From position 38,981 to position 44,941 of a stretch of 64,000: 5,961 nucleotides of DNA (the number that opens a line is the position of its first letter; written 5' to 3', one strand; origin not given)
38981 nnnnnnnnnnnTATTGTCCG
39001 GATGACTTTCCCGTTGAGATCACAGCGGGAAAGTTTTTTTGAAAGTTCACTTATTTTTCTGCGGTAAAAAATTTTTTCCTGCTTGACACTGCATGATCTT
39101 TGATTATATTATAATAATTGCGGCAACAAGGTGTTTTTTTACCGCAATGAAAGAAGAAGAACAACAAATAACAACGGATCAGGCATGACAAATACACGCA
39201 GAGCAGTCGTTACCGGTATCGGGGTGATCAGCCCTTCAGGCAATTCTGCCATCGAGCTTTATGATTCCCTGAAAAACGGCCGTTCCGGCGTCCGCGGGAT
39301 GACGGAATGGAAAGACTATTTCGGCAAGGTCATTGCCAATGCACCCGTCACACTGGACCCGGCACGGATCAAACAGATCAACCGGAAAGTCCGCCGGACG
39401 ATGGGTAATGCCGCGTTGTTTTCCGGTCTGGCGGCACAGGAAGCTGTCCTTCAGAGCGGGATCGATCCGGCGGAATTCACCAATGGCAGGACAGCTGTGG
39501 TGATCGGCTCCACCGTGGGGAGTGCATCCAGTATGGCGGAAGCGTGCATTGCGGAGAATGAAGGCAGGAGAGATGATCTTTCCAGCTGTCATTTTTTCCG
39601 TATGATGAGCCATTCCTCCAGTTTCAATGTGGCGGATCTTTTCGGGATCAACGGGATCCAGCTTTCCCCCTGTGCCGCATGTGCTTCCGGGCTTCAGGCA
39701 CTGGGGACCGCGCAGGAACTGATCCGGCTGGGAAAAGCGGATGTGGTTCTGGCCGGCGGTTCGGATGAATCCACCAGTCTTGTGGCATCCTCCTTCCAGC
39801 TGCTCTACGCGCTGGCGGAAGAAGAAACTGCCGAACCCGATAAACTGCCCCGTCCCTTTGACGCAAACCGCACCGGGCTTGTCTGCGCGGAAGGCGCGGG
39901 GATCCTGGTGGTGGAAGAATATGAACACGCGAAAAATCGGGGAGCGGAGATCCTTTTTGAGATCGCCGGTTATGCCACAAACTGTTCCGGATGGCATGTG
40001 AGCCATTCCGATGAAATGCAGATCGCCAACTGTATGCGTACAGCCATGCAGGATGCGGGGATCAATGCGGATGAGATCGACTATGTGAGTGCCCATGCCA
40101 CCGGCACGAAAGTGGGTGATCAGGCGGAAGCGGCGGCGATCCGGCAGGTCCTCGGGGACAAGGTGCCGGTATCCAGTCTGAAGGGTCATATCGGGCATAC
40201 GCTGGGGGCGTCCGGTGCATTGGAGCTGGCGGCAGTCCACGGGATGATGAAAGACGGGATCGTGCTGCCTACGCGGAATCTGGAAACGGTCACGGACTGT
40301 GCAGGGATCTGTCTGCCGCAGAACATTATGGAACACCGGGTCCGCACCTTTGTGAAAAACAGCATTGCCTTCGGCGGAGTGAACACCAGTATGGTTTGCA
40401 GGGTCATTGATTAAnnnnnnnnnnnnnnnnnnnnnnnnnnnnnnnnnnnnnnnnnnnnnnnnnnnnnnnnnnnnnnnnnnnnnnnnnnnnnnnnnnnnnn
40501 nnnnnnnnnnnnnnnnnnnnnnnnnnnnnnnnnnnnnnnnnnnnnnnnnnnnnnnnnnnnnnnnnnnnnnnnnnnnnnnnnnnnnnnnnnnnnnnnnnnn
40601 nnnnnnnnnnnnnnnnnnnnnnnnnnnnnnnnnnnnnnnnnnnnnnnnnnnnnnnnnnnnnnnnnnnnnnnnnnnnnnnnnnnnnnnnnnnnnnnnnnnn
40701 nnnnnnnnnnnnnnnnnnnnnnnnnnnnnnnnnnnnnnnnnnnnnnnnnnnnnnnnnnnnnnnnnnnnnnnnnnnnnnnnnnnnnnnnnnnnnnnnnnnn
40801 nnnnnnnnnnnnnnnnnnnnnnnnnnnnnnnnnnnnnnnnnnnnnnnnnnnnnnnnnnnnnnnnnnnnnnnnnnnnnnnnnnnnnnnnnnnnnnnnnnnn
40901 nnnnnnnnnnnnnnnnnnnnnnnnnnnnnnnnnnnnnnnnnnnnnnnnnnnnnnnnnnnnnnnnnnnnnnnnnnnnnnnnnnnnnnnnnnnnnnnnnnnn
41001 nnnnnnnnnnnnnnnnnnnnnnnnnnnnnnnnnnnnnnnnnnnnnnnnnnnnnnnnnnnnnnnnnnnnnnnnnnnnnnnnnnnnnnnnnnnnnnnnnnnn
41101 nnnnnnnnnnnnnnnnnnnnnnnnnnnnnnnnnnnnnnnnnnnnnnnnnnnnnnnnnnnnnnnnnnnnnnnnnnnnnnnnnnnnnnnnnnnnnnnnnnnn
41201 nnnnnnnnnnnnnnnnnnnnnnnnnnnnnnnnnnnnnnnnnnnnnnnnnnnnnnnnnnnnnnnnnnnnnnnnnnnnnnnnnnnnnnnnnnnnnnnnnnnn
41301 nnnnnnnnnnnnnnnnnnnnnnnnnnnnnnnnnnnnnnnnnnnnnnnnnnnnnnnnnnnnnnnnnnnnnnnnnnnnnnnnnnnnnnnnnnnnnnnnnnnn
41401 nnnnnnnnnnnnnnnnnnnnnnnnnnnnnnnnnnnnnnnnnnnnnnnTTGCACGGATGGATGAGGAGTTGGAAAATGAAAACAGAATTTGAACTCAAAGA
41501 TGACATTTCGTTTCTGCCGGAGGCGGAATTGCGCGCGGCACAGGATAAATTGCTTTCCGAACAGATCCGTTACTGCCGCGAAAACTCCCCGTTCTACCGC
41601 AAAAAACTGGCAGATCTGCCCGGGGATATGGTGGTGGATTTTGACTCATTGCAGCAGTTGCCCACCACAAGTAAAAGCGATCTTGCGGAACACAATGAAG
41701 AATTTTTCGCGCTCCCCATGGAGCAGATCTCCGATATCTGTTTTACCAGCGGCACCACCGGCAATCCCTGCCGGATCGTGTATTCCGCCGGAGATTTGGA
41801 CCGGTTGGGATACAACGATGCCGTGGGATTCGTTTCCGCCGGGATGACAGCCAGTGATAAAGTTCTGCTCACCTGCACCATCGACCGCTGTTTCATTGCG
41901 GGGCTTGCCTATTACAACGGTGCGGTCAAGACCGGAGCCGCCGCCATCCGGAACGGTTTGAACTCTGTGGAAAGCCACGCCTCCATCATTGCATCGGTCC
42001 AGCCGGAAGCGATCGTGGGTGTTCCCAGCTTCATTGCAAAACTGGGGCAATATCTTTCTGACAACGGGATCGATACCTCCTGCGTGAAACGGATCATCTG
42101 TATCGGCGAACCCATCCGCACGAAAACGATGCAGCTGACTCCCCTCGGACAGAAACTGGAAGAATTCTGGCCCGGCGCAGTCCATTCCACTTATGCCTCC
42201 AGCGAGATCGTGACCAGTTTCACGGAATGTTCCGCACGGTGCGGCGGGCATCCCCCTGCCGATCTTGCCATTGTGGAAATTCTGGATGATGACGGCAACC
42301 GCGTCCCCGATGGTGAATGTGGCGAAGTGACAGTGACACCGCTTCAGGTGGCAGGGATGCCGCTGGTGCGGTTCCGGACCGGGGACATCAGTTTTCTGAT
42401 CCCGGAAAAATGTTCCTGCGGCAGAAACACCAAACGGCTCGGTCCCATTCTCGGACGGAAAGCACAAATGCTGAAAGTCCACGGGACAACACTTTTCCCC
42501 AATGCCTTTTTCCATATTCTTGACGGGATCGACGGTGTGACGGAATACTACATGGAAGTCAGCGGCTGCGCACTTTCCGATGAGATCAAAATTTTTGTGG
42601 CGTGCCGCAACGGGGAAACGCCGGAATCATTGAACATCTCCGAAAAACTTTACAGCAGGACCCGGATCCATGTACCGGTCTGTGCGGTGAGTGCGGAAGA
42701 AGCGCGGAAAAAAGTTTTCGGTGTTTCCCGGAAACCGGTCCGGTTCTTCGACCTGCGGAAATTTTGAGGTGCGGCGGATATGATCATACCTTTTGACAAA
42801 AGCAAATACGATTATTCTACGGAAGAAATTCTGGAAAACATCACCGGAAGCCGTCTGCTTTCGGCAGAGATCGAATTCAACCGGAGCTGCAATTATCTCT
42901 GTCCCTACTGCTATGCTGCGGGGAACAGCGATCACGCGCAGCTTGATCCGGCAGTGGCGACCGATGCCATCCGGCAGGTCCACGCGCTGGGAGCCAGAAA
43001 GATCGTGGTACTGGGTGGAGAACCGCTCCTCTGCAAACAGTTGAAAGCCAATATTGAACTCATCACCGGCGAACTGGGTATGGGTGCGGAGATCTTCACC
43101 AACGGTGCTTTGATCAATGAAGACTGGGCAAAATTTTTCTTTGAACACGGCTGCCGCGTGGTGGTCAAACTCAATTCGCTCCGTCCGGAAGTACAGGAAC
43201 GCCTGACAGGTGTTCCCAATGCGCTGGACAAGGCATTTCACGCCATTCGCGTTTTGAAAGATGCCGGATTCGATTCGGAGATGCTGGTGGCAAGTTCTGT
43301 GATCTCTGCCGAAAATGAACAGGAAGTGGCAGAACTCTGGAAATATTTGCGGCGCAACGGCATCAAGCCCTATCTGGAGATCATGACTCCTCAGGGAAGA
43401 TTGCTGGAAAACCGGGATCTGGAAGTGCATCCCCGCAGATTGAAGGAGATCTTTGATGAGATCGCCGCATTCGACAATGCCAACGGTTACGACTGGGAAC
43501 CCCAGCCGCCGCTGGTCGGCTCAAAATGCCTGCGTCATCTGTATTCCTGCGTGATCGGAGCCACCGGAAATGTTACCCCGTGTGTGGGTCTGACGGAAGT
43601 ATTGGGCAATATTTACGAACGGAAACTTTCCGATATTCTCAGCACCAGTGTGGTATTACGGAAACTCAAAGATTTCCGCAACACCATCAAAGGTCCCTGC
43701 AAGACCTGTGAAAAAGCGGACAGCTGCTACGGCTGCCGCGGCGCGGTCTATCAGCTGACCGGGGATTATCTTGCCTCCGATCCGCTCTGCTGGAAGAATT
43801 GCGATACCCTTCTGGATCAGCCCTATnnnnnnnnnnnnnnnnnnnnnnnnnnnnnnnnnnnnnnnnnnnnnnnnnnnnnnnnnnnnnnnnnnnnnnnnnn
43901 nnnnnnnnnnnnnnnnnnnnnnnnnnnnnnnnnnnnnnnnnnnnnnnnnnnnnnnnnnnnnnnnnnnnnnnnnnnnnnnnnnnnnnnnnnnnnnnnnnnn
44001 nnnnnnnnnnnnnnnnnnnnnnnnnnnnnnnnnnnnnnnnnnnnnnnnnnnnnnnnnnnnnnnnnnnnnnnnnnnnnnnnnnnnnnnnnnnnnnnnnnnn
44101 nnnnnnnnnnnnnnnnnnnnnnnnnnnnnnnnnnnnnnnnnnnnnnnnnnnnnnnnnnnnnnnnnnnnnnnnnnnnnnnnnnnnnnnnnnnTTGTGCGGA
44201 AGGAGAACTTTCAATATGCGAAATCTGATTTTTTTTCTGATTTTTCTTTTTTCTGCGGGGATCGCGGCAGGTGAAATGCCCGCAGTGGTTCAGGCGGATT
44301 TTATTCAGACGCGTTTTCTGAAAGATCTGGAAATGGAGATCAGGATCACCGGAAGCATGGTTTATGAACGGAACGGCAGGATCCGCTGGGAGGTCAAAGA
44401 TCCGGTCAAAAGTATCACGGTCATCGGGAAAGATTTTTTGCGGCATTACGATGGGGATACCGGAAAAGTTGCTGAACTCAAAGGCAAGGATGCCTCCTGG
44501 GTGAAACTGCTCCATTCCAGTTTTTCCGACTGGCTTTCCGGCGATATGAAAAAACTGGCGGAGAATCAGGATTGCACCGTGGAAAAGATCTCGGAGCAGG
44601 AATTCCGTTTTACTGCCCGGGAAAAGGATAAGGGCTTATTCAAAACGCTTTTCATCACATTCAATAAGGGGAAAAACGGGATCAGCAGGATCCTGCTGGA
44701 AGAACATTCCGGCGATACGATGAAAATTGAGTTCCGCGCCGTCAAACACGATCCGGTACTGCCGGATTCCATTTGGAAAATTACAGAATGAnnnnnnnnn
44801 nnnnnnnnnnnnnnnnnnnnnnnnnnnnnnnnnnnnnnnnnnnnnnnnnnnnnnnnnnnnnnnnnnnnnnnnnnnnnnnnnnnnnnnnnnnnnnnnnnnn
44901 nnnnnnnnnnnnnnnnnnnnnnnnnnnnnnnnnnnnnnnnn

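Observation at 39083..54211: Aryl-polyene-like type II PKS / outer-membrane lipid export locus with non-canonical composition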

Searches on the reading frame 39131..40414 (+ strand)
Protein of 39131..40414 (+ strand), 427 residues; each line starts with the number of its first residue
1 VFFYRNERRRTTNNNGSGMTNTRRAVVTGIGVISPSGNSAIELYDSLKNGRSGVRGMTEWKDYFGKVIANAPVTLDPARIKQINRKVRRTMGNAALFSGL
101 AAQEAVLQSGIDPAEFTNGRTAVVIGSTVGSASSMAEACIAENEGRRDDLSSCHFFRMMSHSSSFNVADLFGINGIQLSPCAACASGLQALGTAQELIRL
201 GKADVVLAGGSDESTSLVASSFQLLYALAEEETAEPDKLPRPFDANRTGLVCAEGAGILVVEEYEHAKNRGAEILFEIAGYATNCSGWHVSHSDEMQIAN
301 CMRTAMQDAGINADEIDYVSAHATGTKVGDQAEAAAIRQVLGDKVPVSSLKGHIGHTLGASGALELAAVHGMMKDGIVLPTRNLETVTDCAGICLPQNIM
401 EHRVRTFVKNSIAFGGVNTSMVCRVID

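Call 3: search_protein_families(library=pfam, proteins=[window:39131-40414:+], max_evalue=0.01)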
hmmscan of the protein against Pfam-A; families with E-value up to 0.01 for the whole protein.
window:39131-40414:+ (427 aa): 3 families
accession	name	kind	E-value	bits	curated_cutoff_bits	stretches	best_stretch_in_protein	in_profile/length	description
PF00109.32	ketoacyl-synt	-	3e-32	112.7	20.8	1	23-267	2-252/252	Beta-ketoacyl synthase, N-terminal domain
PF02801.28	Ketoacyl-synt_C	-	1.5e-30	106.1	20.8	1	276-385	2-119/119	Beta-ketoacyl synthase, C-terminal domain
PF00108.29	Thiolase_N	-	3.5e-05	23.7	26.4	1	183-213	84-114/260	Thiolase, N-terminal domain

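Call 7: search_protein_families(library=ncbifam, proteins=[window:39131-40414:+], max_evalue=0.001)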
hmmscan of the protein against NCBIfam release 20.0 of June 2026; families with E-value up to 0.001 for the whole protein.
window:39131-40414:+ (427 aa): 36 families (the best 25 are shown)
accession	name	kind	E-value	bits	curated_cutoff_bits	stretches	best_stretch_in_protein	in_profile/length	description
NF006587.0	PRK09116.1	equivalog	2.2e-101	339.6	470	1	22-424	1-405/408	beta-ketoacyl-ACP synthase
TIGR03150.1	fabF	equivalog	1.7e-92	310.2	493.75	1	23-423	1-406/407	beta-ketoacyl-ACP synthase II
NF005589.0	PRK07314.1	subfamily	1.3e-88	297.5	387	1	21-425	2-411/413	beta-ketoacyl-ACP synthase II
NF004970.0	PRK06333.1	subfamily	1.6e-82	277.6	525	1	21-424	2-420/424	beta-ketoacyl-ACP synthase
NF005935.0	PRK07967.1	equivalog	4.5e-82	276.1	630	1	23-424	2-402/406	beta-ketoacyl-ACP synthase I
NF006274.0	PRK08439.1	equivalog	1.2e-61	208.7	621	1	23-424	2-404/406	beta-ketoacyl-ACP synthase II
NF004618.0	PRK05952.1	equivalog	8.5e-59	199.4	455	1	25-422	4-379/384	beta-ketoacyl-ACP synthase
NF005490.0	PRK07103.1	equivalog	1.1e-58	199.2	445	1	22-423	3-410/414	polyketide beta-ketoacyl:acyl carrier protein synthase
NF005076.0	PRK06501.1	equivalog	5.4e-58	196.9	629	1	26-423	14-420/425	beta-ketoacyl-ACP synthase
NF006434.0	PRK08722.1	equivalog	1.6e-57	195.3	759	1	22-424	3-412/414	beta-ketoacyl-ACP synthase II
NF005916.1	PRK07910.1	equivalog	8.3e-54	183.1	560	1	23-422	12-414/418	KasA/KasB family beta-ketoacyl-ACP synthase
NF006618.0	PRK09185.1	subfamily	1.3e-52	179.2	407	1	25-423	5-390/394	beta-ketoacyl-ACP synthase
NF058662.1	cispenta_AmcF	equivalog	8.3e-42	143.5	325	1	165-423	110-367/369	cispentacin biosynthesis acyltransferase subunit AmcF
NF045894.1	PKS_plus_SDR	equivalog_domain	5.6e-28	97.1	1740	1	102-375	98-367/1515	type I polyketide synthase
NF040607.1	mycolic_Pks13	equivalog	1.4e-25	89.1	2100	1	152-382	236-473/1680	polyketide synthase Pks13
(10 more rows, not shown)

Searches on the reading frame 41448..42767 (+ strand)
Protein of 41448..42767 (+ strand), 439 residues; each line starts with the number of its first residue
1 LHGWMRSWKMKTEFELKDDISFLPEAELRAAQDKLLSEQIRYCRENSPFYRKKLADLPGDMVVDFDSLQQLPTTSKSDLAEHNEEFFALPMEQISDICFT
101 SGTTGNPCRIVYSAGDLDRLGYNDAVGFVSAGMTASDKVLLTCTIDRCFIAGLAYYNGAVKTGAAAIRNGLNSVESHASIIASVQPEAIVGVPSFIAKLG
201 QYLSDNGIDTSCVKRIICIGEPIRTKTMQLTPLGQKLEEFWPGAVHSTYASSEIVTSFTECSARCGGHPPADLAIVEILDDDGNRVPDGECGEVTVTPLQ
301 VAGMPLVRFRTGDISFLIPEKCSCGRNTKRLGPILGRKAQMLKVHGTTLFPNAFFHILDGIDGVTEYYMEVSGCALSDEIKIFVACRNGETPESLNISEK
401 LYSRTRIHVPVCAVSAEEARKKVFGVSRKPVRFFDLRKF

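Call 3: search_protein_families(library=pfam, proteins=[window:41448-42767:+], max_evalue=0.01)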
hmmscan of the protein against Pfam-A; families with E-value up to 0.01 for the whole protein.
window:41448-42767:+ (439 aa): 1 family
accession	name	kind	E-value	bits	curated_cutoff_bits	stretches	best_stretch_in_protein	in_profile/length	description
PF00501.34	AMP-binding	-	9e-17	61.4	29.9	1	61-298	126-376/384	AMP-binding enzyme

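Call 7: search_protein_families(library=ncbifam, proteins=[window:41448-42767:+], max_evalue=0.001)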
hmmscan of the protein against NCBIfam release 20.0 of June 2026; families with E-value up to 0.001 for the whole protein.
window:41448-42767:+ (439 aa): 21 families
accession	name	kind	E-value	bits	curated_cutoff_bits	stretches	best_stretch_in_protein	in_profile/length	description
NF053551.1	FlxY_rubin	equivalog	6.3e-124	413.9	520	1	22-437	3-424/424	flexirubin biosynthesis putative acyl-CoA ligase FlxY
NF045666.1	DVU1553_fam_AMP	equivalog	2.9e-53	181.1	300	1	23-337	18-330/331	DVU_1553 family AMP-dependent CoA ligase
NF041878.1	paak_haloarch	equivalog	1.7e-45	155.4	700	1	19-404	4-392/427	phenylacetate--CoA ligase PaaK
TIGR02155.1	PA_CoA_ligase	equivalog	2.2e-39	135.2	646.3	1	24-389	4-369/422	phenylacetate--CoA ligase PaaK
TIGR03335.1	F390_ftsA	equivalog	2.8e-27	95.5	458.7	1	16-347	2-338/445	coenzyme F390 synthetase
NF041217.1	BagE_FevW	exception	4.2e-14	52.4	800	1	27-347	12-320/424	bagremycin/ferroverdin synthetase BagE/FevW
NF004837.0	PRK06187.1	subfamily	7e-09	34.5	476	1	81-296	159-377/531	long-chain-fatty-acid--CoA ligase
TIGR02304.1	aden_form_hyp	equivalog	2.1e-08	33.6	251.9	1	171-345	173-333/430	F390 synthetase-related protein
NF005426.0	PRK07008.1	equivalog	1.4e-07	30.5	822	1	77-221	162-307/545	3-(methylthio)propionyl-CoA ligase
NF009071.0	PRK12406.1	subfamily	1.8e-07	30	701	1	84-297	145-357/510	acyl-CoA synthetase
NF006754.0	PRK09274.1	equivalog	1.6e-06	26.6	478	0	69-116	152-199/555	fatty acid CoA ligase family protein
TIGR01733.1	AA-adenyl-dom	subfamily_domain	2.4e-06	26.6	317.4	1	65-301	96-329/409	amino acid adenylation domain-containing protein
NF009233.0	PRK12583.1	subfamily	6.7e-06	24.8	832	1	61-296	172-404/558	fatty acid CoA ligase family protein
NF004716.0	PRK06060.1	equivalog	4.7e-05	21.7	1228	1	97-224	150-273/705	p-hydroxybenzoic acid--AMP ligase FadD22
NF005307.0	PRK06839.1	equivalog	5.2e-05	22.1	748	1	62-297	126-349/496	o-succinylbenzoate--CoA ligase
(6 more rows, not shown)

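Call 41: search_solved_structures(query=window:41475-42767:+, max_evalue=0.001)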
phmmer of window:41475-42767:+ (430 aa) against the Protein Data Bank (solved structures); distinct sequences matched with E-value up to 0.001: 10.
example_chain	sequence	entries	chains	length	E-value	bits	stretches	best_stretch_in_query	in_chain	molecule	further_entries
4r1l_A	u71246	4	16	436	6.8e-35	124.1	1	8-352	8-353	Phenylacetate-coenzyme A ligase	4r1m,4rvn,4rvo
2y27_A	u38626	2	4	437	2e-31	112.7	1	16-345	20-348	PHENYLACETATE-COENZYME A LIGASE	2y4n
2y4o_A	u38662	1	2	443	1.4e-26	96.7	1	15-354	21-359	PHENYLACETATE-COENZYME A LIGASE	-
9s3l_A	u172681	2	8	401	1.2e-15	60.7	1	38-341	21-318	Phenylacetate-CoA ligase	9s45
6hdw_A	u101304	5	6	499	4.1e-15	58.9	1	15-362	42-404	2-hydroxyisobutyryl-CoA synthetase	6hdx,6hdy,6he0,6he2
6wuq_A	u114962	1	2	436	1.1e-08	37.8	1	18-329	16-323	AjiA1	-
6siw_A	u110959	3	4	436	4.2e-08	35.9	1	36-329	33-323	PaaK-like ligase (AMP-dependent synthetase and ligase) | AMP-dependent synthetase and ligase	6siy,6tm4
6siw_B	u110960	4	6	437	4.2e-08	35.9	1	36-329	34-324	PaaK-like ligase (AMP-dependent synthetase and ligase) | AMP-dependent synthetase and ligase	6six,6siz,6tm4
8wev_A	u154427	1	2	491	0.00027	23.3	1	70-289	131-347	Feruloyl-CoA Synthetase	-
8weu_A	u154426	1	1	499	0.00028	23.3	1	70-289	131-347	Fatty-acyl-CoA synthase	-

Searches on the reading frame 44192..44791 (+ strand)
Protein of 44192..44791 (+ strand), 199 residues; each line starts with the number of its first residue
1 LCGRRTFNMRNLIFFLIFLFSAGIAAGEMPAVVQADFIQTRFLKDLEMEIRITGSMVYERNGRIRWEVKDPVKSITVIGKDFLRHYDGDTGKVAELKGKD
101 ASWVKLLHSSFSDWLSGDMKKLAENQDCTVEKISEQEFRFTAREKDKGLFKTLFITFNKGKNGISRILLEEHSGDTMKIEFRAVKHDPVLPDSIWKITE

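Call 3: search_protein_families(library=pfam, proteins=[window:44192-44791:+], max_evalue=0.01)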
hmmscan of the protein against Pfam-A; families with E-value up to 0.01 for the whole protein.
window:44192-44791:+ (199 aa): 1 family
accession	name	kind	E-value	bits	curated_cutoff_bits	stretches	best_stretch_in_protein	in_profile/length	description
PF03548.22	LolA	-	8.9e-14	52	23.6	1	33-198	6-165/165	Outer membrane lipoprotein carrier protein LolA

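Call 7: search_protein_families(library=ncbifam, proteins=[window:44192-44791:+], max_evalue=0.001)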
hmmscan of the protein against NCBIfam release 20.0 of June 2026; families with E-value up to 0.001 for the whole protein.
window:44192-44791:+ (199 aa): 4 families
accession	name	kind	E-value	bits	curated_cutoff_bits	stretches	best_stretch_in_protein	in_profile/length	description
NF053544.1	LolA2_flexi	equivalog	2.1e-14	53.4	125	1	33-195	45-206/208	flexirubin biosynthesis/transport protein LolA2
TIGR00547.2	lolA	equivalog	4.6e-11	42.6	112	1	33-195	34-189/202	outer membrane lipoprotein periplasmic chaperone LolA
NF000661.0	PRK00031.1-3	equivalog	7.8e-06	25.4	255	1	51-198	75-215/225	outer membrane lipoprotein chaperone LolA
NF000663.1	PRK00031.2-1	exception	0.00023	20.7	120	0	13-74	5-62/168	LolA-like outer membrane lipoprotein chaperone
